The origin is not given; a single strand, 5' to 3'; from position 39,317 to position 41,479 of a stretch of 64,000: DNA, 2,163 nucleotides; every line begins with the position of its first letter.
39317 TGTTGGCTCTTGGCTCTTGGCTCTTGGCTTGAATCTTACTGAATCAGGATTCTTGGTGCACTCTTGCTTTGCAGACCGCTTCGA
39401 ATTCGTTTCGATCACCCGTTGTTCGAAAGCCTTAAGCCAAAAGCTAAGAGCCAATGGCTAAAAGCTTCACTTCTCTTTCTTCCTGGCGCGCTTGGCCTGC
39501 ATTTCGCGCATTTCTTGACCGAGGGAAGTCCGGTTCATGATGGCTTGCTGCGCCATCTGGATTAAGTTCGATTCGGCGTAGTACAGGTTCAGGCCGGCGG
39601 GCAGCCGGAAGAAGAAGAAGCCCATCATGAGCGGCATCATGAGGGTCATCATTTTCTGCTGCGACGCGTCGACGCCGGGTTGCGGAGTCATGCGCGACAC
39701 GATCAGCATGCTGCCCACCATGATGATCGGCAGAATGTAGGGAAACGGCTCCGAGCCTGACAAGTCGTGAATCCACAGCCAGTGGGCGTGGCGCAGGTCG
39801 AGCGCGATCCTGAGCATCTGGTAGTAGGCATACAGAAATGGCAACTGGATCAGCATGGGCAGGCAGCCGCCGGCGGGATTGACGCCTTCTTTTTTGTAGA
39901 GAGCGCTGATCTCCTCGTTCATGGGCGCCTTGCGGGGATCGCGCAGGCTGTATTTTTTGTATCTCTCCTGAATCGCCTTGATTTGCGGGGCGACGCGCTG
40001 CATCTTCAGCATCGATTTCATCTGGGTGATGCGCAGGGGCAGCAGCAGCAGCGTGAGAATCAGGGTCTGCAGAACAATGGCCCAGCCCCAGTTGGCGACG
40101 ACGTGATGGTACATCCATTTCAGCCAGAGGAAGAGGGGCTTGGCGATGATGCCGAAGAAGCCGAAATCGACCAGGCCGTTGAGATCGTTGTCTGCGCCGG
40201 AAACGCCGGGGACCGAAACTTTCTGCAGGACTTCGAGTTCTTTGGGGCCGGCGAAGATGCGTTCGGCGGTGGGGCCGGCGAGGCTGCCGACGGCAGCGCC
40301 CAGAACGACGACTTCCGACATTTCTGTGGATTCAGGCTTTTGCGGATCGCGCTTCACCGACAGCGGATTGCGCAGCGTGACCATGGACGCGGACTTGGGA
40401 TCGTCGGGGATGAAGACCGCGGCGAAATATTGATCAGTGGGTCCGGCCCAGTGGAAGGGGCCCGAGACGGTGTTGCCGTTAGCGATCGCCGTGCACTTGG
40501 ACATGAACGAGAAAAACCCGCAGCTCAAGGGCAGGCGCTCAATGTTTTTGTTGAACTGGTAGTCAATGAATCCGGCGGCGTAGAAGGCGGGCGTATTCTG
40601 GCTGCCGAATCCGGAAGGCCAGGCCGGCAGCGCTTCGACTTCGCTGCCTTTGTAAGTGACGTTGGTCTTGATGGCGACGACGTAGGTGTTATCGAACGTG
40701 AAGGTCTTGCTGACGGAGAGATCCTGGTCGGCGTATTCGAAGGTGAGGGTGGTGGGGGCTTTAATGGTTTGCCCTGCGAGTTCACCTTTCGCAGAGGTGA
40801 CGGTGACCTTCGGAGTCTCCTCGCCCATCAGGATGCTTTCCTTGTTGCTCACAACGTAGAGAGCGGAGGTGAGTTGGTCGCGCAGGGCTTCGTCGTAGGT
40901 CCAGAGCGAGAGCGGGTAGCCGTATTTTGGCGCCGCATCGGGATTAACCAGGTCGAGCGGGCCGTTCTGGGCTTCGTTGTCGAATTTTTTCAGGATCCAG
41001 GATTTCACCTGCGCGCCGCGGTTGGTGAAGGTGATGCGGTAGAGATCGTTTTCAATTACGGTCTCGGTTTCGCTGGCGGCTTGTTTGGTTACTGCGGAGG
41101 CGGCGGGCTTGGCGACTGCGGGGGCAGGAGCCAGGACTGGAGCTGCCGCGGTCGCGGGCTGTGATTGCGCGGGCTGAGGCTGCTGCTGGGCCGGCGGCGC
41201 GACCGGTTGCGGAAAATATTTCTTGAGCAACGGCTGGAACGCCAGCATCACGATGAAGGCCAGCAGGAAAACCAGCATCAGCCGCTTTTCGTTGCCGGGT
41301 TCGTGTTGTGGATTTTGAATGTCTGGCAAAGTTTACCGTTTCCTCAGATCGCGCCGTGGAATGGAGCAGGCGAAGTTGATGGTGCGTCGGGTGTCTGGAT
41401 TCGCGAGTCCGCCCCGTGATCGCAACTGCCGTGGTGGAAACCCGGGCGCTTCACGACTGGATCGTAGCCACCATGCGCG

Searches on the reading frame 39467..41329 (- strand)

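Call 88: search_protein_families(library=pfam, proteins=[window:39467-41329:-])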
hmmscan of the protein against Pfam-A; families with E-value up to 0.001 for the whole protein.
window:39467-41329:- (620 aa): 2 families
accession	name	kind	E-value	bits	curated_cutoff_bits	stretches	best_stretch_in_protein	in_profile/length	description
PF02096.25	60KD_IMP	-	8.4e-54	182.4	35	1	414-600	1-163/163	60Kd inner membrane protein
PF14849.12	YidC_periplas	-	1.9e-22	81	24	1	91-400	3-281/283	YidC periplasmic domain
